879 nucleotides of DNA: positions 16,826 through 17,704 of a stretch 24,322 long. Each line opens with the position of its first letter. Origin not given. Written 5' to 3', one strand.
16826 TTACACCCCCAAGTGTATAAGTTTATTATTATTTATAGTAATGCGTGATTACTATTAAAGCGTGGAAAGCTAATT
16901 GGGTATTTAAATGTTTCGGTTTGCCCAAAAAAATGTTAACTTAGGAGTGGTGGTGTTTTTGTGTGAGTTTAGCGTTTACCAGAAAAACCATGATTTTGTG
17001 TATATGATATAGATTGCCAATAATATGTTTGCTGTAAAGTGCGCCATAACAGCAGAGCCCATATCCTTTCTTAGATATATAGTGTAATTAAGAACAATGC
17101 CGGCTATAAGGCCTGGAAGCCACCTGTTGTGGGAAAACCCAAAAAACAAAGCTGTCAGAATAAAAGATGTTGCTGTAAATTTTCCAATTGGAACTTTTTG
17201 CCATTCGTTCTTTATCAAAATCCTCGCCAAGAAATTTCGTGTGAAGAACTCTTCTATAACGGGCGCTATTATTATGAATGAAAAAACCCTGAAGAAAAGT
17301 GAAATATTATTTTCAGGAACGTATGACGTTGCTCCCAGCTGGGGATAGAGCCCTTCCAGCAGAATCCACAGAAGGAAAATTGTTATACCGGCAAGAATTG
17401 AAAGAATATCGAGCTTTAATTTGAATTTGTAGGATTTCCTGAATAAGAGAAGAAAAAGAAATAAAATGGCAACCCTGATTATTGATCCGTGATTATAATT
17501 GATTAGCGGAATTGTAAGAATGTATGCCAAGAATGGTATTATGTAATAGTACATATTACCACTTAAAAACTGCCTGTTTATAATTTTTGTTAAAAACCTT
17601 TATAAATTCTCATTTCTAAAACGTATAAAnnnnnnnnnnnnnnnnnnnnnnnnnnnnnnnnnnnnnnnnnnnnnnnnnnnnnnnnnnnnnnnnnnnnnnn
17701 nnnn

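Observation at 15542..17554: Two PEF-CTERM cargo genes next to a CPBP intramembrane protease with no archaeosortase: candidate new protein-sorting system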

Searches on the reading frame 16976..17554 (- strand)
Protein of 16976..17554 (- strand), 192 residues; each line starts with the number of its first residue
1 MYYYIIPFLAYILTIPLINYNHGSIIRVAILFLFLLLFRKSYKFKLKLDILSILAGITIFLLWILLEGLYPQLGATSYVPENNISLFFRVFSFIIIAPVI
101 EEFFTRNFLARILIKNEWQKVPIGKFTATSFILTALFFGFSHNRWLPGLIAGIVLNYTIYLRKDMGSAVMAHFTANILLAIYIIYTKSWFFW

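Call 3: search_protein_families(library=ncbifam, proteins=[window:16976-17554:-], max_evalue=1)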
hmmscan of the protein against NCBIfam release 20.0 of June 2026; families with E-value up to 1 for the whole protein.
window:16976-17554:- (192 aa): 4 families
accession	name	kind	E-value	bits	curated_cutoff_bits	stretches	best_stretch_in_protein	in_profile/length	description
TIGR03008.1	pepcterm_CAAX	equivalog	1.8e-32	113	81.05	1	27-192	42-222/222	CAAX prenyl protease-related protein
TIGR04162.1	exo_VPEID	exception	7.9e-20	71.3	150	1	20-189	349-513/516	exosortase E/protease, VPEID-CTERM system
NF033192.3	CPBP_JDVT_MrtJ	equivalog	5.5e-07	30.2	75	1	91-178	2-94/98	JDVT-CTERM system glutamic-type intramembrane protease MrtJ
NF041647.1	ABC_perm_CPBP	equivalog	0.017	13.9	435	1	72-182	528-633/636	ABC transporter permease subunit/CPBP intramembrane protease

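Call 4: search_protein_families(library=pfam, proteins=[window:16976-17554:-], max_evalue=1)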
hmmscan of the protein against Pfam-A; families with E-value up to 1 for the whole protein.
window:16976-17554:- (192 aa): 2 families
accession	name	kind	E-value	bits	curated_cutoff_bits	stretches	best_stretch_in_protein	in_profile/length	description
PF02517.21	Rce1-like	-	1.4e-11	45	22.4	1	85-177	3-92/93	Type II CAAX prenyl endopeptidase Rce1-like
PF22588.2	dCache_1_like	-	0.016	15.8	27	1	80-130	15-65/89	Histidine kinase sensor domain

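Call 9: find_homologous_proteins(query=window:16976-17554:-, max_evalue=0.001)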
Query window:16976-17554:- (192 aa): 76 proteins with E <= 0.001 among 698 candidates.
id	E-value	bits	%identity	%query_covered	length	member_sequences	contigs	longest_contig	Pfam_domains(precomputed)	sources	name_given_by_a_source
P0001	1.8e-116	405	100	100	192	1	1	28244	PF02517.22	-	-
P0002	9.0e-98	344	84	100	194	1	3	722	PF02517.22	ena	-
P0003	3.5e-91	323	79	100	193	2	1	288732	PF02517.22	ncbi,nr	ncbi:CAAX prenyl protease-related protein [Candidatus Woesearchaeota archaeon]|nr:CAAX prenyl protea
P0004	1.1e-90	321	77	100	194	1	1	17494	PF02517.22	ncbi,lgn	-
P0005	1.3e-83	298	71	100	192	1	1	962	PF02517.22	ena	-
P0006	1.4e-82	294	74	100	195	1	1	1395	PF02517.22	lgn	-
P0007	2.1e-82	294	72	100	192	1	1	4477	PF02517.22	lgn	-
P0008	1.3e-81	291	73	100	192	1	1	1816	PF02517.22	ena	-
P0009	1.2e-79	285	70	100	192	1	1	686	PF02517.22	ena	-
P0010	1.3e-79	285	71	100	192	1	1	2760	PF02517.22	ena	-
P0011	1.7e-78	281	67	100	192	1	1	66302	PF02517.22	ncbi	-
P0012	3.2e-78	280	65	100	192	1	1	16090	PF02517.22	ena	-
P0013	1.2e-77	278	68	100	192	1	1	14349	PF02517.22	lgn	-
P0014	1.8e-76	275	70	97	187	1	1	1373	PF02517.22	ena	-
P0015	6.1e-76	273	65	100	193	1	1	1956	PF02517.22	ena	-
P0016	1.6e-75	271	76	75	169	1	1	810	PF02517.22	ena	-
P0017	2.2e-75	271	66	100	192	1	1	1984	PF02517.22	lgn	-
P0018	9.1e-75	269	65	100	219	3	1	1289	PF02517.22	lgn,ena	-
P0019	9.6e-75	269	65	100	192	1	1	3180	PF02517.22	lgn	-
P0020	3.4e-74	267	67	100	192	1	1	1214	PF02517.22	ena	-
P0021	3.0e-73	264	64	100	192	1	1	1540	PF02517.22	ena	-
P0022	3.8e-73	264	67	100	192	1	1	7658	PF02517.22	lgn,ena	-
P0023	6.3e-73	263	65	100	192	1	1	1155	PF02517.22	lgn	-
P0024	2.0e-71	258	63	100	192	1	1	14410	PF02517.22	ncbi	-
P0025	1.9e-70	255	64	100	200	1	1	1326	PF02517.22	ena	-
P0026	3.5e-70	254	61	100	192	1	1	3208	PF02517.22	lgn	-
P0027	5.9e-70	253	59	100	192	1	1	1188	PF02517.22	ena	-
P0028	1.4e-69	252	63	100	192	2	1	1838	PF02517.22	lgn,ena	-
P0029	2.8e-68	248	61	100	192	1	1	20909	PF02517.22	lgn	-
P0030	2.2e-66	242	59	100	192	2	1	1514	PF02517.22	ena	-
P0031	2.5e-63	232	60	99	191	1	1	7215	PF02517.22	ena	-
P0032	1.5e-61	226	56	100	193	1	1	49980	PF02517.22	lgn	-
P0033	4.7e-58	214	56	100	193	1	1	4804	PF02517.22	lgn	-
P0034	2.7e-56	209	52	100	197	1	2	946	PF02517.22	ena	-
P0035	1.0e-55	207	54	100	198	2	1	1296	PF02517.22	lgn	-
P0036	2.6e-55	206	54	100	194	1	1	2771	PF02517.22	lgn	-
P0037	1.5e-54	203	51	100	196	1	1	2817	PF02517.22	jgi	jgi:CAAX prenyl protease-like protein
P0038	5.4e-54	201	53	100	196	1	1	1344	PF02517.22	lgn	-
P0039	6.6e-54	201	52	100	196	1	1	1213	PF02517.22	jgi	jgi:CAAX prenyl protease-like protein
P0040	9.9e-54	200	51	100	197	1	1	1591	PF02517.22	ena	-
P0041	3.5e-52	195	53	97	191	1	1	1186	PF02517.22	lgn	-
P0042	5.7e-51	191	48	100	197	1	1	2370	PF02517.22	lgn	-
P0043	1.9e-50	190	49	100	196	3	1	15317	PF02517.22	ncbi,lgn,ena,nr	ncbi:MAG: CAAX prenyl protease-related protein [Nanoarchaeota archaeon]|nr:CAAX prenyl protease-rela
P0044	6.6e-50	188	48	100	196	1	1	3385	PF02517.22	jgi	-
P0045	4.7e-49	185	48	100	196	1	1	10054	PF02517.22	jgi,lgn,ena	-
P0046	1.2e-47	180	50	100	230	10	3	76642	PF02517.22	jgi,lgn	jgi:hypothetical protein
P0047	7.7e-47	178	46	100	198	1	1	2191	PF02517.22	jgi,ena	-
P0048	2.3e-46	176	47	100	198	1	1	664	PF02517.22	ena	-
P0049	3.4e-46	176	49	82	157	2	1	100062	PF02517.22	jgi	jgi:uncharacterized protein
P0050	5.0e-46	175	51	86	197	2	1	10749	PF02517.22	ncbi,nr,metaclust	ncbi:CAAX prenyl protease-related protein [Candidatus Woesearchaeota archaeon RBG_13_36_6]|nr:MAG: C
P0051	1.1e-45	174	47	100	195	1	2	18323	PF02517.22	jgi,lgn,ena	-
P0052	1.9e-45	173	46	100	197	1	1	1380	PF02517.22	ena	-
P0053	5.2e-45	172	47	100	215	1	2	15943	PF02517.22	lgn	-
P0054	2.0e-44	170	44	100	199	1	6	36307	PF02517.22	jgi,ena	-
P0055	2.9e-44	169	42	100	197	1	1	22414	PF02517.22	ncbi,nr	ncbi:CAAX prenyl protease-related protein [Candidatus Woesearchaeota archaeon]|nr:CAAX prenyl protea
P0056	6.0e-44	168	47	100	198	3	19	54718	PF02517.22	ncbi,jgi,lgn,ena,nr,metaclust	ncbi:CAAX prenyl protease-related protein [archaeon]|jgi:uncharacterized protein|nr:CAAX prenyl prot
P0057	9.1e-44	168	44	100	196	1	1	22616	PF02517.22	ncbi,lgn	-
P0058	9.2e-44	168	45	100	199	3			PF02517.22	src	-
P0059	9.2e-44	168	46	100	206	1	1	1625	PF02517.22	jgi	-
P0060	1.8e-43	167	44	100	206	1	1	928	PF02517.22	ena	-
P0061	1.9e-43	167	50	76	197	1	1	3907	PF02517.22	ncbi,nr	ncbi:CAAX prenyl protease-related protein [Candidatus Woesearchaeota archaeon]|nr:CAAX prenyl protea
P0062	2.5e-43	166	46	100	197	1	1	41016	PF02517.22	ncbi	ncbi:MAG: CAAX prenyl protease-related protein [archaeon]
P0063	3.4e-43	166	48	100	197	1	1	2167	PF02517.22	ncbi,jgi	-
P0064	6.4e-42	162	45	100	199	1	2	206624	PF02517.22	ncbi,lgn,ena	-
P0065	1.6e-40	157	44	100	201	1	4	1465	PF02517.22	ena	-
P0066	1.5e-39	154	43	98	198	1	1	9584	PF02517.22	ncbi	-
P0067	2.7e-39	153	42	100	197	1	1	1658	PF02517.22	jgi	jgi:hypothetical protein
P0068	4.6e-39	153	45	100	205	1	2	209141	PF02517.22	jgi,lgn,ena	-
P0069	6.5e-39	152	43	100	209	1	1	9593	PF02517.22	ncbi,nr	ncbi:CAAX prenyl protease-related protein [Candidatus Woesearchaeota archaeon]|nr:CAAX prenyl protea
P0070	6.8e-37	145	44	89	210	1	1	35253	PF02517.22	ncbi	-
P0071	4.6e-35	139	55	58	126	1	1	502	PF02517.22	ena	-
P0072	1.3e-33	135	47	98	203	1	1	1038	PF02517.22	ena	-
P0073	4.7e-33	133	41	98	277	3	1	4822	PF02517.22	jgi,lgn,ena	-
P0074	8.0e-33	132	41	99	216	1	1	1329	PF02517.22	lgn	-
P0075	4.5e-32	130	40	98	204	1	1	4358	PF02517.22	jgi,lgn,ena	-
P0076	7.3e-32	129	46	82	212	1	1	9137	PF02517.22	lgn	-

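Call 10: find_encoding_contigs(protein=window:16976-17554:-, flank=10000, max_places=6)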
Protein window:16976-17554:- (192 aa): 1 contig read that carries it; 1 place shown.
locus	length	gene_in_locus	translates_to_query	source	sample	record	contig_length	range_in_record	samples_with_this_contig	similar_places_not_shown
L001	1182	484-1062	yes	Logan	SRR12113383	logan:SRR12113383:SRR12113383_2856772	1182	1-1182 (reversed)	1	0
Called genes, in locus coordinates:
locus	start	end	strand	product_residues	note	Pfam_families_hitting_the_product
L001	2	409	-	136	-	?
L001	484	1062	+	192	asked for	PF02517:Rce1-like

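Call 13: find_encoding_contigs(protein=P0003, flank=10000, max_places=3)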
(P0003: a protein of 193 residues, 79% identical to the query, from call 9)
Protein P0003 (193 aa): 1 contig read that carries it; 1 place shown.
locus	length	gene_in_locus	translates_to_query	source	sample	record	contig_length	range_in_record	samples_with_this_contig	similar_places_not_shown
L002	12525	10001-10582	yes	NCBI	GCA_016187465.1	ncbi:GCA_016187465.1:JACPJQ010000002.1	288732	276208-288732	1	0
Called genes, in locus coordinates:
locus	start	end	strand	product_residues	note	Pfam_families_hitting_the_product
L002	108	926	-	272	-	-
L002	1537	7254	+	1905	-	PF13385:Laminin_G_3, PF16656:Pur_ac_phosph_N (faint)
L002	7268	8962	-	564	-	PF12698:ABC2_membrane_3, PF01061:ABC2_membrane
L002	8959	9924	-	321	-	PF00005:ABC_tran, PF13304:AAA_21 (weak)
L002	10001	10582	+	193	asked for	PF02517:Rce1-like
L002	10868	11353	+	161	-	-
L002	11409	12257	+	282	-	PF00092:VWA, PF13519:VWA_2, PF13948:DUF4215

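Call 17: find_encoding_contigs(protein=P0011, flank=10000, max_places=2)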
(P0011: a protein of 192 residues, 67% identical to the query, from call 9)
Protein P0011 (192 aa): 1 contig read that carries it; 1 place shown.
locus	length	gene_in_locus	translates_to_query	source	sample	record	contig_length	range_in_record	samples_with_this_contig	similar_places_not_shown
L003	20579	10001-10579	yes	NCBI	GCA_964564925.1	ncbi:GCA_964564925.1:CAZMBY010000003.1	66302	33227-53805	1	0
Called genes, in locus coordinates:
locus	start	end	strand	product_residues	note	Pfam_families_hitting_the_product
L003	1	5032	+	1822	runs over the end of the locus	PF13385:Laminin_G_3 (weak), PF07705:CARDB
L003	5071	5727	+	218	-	-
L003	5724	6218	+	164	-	PF19502:DUF6036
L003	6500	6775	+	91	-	PF04014:MazE_antitoxin (weak)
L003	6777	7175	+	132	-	PF13470:PIN_3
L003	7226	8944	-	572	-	PF12698:ABC2_membrane_3, PF01061:ABC2_membrane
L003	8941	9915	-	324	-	PF00005:ABC_tran, PF13304:AAA_21 (weak)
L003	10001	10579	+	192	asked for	PF02517:Rce1-like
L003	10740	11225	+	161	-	-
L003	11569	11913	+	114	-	PF13948:DUF4215 (weak)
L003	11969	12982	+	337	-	-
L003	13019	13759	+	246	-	-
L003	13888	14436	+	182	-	-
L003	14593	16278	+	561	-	-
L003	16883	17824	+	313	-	PF00297:Ribosomal_L3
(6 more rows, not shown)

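Call 18: find_encoding_contigs(protein=P0032, flank=10000, max_places=2)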
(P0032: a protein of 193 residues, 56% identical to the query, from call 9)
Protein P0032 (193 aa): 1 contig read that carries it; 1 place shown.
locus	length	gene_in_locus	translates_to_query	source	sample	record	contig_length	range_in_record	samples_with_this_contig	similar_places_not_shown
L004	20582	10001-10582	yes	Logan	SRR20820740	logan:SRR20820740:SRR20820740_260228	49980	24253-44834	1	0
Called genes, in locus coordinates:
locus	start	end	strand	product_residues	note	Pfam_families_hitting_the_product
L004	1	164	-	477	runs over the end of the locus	PF01943:Polysacc_synt, PF13440:Polysacc_synt_3, PF01554:MatE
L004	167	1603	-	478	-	-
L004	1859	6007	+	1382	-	PF13385:Laminin_G_3, PF07705:CARDB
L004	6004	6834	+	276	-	-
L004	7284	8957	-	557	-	PF12698:ABC2_membrane_3, PF01061:ABC2_membrane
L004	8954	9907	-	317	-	PF00005:ABC_tran, PF13304:AAA_21 (weak)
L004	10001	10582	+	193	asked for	PF02517:Rce1-like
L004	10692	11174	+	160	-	-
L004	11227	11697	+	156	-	-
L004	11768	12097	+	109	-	PF13948:DUF4215 (weak)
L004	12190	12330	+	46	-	-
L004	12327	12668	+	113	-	-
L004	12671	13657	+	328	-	PF01073:3Beta_HSD, PF01370:Epimerase, PF02719:Polysacc_synt_2, PF04321:RmlD_sub_bind, PF05368:NmrA, PF07993:NAD_binding_4, PF13460:NAD_binding_10, PF16363:GDP_Man_Dehyd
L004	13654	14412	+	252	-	PF05724:TPMT (weak), PF01209:Ubie_methyltran, PF08003:Methyltransf_9, PF13489:Methyltransf_23, PF13847:Methyltransf_31, PF08241:Methyltransf_11, PF08242:Methyltransf_12, PF13649:Methyltransf_25, +2 more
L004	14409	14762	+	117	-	-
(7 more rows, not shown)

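Call 19: find_encoding_contigs(protein=P0064, flank=10000, max_places=2)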
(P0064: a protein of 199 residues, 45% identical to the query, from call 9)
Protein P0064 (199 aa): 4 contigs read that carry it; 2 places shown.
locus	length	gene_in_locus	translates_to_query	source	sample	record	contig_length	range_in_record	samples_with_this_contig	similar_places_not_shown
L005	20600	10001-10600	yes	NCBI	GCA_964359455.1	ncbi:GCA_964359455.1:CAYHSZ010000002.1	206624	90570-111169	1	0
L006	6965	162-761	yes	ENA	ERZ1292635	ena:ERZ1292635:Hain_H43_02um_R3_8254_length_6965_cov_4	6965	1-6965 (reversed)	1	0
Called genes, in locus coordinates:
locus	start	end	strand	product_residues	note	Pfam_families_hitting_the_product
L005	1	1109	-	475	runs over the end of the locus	PF00483:NTP_transferase, PF12804:NTP_transf_3, PF20202:DUF6564 (faint), PF00483:NTP_transferase, PF01128:IspD (weak), PF12804:NTP_transf_3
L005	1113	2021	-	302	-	PF00483:NTP_transferase, PF01128:IspD (weak), PF12804:NTP_transf_3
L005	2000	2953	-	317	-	PF01073:3Beta_HSD, PF01370:Epimerase, PF02719:Polysacc_synt_2, PF04321:RmlD_sub_bind, PF05368:NmrA, PF07993:NAD_binding_4 (faint), PF13460:NAD_binding_10, PF16363:GDP_Man_Dehyd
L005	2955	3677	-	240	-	-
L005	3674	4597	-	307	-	PF00535:Glycos_transf_2, PF13641:Glyco_tranf_2_3 (faint)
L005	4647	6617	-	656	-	PF13231:PMT_2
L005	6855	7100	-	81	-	-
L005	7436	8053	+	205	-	PF19502:DUF6036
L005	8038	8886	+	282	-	-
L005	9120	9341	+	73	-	PF26688:RHH_12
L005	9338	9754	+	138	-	PF10130:PIN_2, PF13470:PIN_3, PF16289:PIN_12 (weak)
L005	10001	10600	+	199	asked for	PF02517:Rce1-like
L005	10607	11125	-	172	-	PF05168:HEPN (weak)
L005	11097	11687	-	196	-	PF01909:NTP_transf_2 (weak), PF18765:Polbeta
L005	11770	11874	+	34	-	-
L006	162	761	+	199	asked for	PF02517:Rce1-like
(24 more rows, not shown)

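Call 20: find_encoding_contigs(protein=P0068, flank=10000, max_places=2)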
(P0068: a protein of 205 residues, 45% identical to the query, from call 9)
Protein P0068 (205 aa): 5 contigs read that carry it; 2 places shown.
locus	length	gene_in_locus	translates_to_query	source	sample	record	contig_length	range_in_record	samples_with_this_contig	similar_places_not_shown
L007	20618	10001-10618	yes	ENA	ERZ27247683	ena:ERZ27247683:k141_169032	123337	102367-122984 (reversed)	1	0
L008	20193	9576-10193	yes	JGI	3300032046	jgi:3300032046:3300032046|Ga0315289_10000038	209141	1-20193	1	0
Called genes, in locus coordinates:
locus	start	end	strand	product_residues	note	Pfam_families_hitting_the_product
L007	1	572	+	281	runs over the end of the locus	PF01609:DDE_Tnp_1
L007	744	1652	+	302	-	PF14528:LAGLIDADG_3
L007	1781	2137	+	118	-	-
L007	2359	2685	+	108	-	PF02635:DsrE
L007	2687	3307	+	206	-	PF05175:MTS (faint), PF01209:Ubie_methyltran, PF13489:Methyltransf_23, PF13847:Methyltransf_31, PF08241:Methyltransf_11, PF08242:Methyltransf_12, PF13649:Methyltransf_25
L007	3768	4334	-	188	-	PF03692:CxxCxxCC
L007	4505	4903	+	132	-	PF23477:zf_Tbcl_2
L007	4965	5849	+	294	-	PF08443:RimK (faint), PF14397:ATPgrasp_ST (faint)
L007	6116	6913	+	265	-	PF00005:ABC_tran, PF13175:AAA_15 (faint), PF13304:AAA_21 (weak)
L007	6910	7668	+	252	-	PF01061:ABC2_membrane, PF12679:ABC2_membrane_2 (weak), PF12698:ABC2_membrane_3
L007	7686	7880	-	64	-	-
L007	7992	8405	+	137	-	-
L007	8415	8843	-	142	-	-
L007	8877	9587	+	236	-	PF01351:RNase_HII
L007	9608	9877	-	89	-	-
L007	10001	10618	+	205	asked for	PF02517:Rce1-like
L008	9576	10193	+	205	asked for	PF02517:Rce1-like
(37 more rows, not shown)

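Call 32: find_related_loci(query=A2, collection=genome_contigs, flank=10000)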
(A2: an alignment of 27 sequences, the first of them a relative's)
Query A2 (192 aa) in genome_contigs; peptide patterns used: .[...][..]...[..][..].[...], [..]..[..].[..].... (x = any residue, [..] = any of these).
136 stretches matched a pattern; 84 encode a relative of the query (tblastn E <= 1e-3); the best 80 are kept; 80 distinct loci.
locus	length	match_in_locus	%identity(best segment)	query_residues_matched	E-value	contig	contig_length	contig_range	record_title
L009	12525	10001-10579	79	1-192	4e-97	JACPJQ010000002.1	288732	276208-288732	MAG: Candidatus Woesearchaeota archaeon isolate NC_groundwater_472_Ag_B-0.1um_38_40 S34_3B_scaffold_114527, whole genome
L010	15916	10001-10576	77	1-192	6e-93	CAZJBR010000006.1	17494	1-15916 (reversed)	MAG TPA_asm: uncultured Methanosarcinales archaeon isolate binchicken_co38_212 genome assembly, contig: NODE_6831_length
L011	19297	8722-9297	68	1-192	2e-80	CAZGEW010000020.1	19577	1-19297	MAG TPA_asm: uncultured Methanosarcinales archaeon isolate binchicken_co144_1089 genome assembly, contig: NODE_5770_leng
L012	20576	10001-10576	67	1-192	2e-80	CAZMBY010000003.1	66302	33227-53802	MAG TPA_asm: uncultured Methanosarcinales archaeon isolate binchicken_co125_1124 genome assembly, contig: NODE_892_lengt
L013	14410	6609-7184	63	1-192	5e-78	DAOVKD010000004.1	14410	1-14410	MAG TPA_asm: Candidatus Woesearchaeota archaeon isolate CSMAG_1410 CSMAG_1410_k141_1371508_length_14410_cov_16.0695, who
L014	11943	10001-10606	48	1-192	7e-57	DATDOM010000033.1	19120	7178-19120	MAG TPA_asm: Candidatus Nanoarchaeia archaeon isolate SMAG_U7894 k141_1645215, whole genome shotgun sequence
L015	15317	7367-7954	49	1-192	1e-56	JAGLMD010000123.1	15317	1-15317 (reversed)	MAG: Nanoarchaeota archaeon isolate RS_5_44 ROV157_5.bin.44.fa_123, whole genome shotgun sequence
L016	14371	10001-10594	45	1-192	1e-54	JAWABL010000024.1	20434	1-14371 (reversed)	MAG: Candidatus Woesearchaeota archaeon isolate JZ-4_201808_bins_108 JZ-4_201808_bins_108_scaffold_24, whole genome shot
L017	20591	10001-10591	45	1-192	8e-53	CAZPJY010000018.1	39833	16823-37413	MAG TPA_asm: uncultured Methanosarcinales archaeon isolate binchicken_co129_812 genome assembly, contig: NODE_2491_lengt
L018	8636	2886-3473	43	1-192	5e-52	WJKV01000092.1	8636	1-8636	MAG: Candidatus Woesearchaeota archaeon isolate Bin_486 k141_3283303, whole genome shotgun sequence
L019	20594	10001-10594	43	1-192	8e-52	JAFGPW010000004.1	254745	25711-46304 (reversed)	MAG: Candidatus Woesearchaeota archaeon isolate Zod_Metabat.712 k87_2326637, whole genome shotgun sequence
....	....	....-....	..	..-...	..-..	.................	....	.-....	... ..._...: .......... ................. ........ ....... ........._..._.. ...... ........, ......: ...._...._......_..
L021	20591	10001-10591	46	1-192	1e-51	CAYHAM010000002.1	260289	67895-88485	MAG TPA_asm: uncultured Methanosarcinales archaeon isolate ERP119294_co1_446 genome assembly, contig: NODE_45_length_260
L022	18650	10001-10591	42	1-192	1e-50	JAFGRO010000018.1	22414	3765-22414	MAG: Candidatus Woesearchaeota archaeon isolate Zod_Metabat.833 k87_3101591, whole genome shotgun sequence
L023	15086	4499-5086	44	1-192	7e-49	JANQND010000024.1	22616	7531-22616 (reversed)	MAG: Candidatus Nanoarchaeia archaeon isolate PL25a_bin.96 k99_2285151, whole genome shotgun sequence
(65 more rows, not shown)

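Call 44: find_homologous_proteins(query=A3, max_evalue=0.001)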
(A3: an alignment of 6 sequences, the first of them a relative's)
Query A3 (6 sequences) (477 aa, profile of the alignment): 7 proteins with E <= 0.001 among 8000 candidates.
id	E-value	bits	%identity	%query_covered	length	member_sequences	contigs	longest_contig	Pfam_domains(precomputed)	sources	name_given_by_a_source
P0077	8.6e-206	703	100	100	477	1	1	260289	PF09721.16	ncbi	-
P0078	2.8e-188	645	48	98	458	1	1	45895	PF09721.16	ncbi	ncbi:MAG: archaeosortase/exosortase family protein [Candidatus Woesearchaeota archaeon]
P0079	1.1e-163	564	38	93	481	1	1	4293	PF09721.16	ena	-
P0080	2.4e-42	164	30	40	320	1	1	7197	PF09721.16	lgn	-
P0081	8.6e-40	155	36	35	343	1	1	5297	PF09721.16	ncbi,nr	ncbi:archaeosortase/exosortase family protein, partial [Candidatus Woesearchaeota archaeon]|nr:archa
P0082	1.2e-6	46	27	26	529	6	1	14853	PF09721.16,PF02517.22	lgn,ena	-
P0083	3.6e-6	45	25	27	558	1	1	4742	PF02517.22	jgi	jgi:exosortase E/protease (VPEID-CTERM system)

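Call 48: find_encoding_contigs(protein=P0081, flank=10000, max_places=3)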
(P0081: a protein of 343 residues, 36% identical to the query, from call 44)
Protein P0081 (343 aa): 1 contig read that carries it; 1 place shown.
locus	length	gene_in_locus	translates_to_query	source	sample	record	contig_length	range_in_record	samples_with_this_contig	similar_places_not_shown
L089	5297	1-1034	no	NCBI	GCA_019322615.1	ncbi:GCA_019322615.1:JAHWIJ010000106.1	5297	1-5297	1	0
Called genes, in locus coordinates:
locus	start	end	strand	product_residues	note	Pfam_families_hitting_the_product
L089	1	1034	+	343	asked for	PF09721:Exosortase_EpsH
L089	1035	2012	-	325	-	PF10543:ORF6N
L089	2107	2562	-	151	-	PF01209:Ubie_methyltran (faint), PF13847:Methyltransf_31 (weak), PF08241:Methyltransf_11, PF13649:Methyltransf_25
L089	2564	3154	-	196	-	PF03602:Cons_hypoth95, PF00398:RrnaAD (weak), PF05175:MTS, PF06325:PrmA (weak)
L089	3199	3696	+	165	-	-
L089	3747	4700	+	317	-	PF00959:Phage_lysozyme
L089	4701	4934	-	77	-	PF05768:Glrx-like (weak), PF13192:Thioredoxin_3 (weak), PF00462:Glutaredoxin, PF13417:GST_N_3 (weak)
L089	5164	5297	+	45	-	PF01326:PPDK_N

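Call 67: predict_structure(alignment_id=A2)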
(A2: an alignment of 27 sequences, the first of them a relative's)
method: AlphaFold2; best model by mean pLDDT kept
length: 192 residues; sequences in the alignment: 27
mean_pLDDT: 94.9   pTM: 0.90
mean pLDDT of the five models: 94.9, 94.8, 94.7, 94.5, 94.4
residues with pLDDT >= 90: 171; 70-90: 21; 50-70: 0; < 50: 0
segments of 3 or more residues with pLDDT < 50: none
pLDDT, mean of each block of 10 residues (from residue 1): 96 90 91 96 90 98 95 86 93 97 98 97 97 97 95 98 96 98 96 90
secondary structure, 60 per line:
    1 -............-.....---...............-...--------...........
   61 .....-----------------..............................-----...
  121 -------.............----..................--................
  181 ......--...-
elements in order: H2-13 H15-19 H23-37 H50-65 H83-112 H128-140 H145-162 H165-186
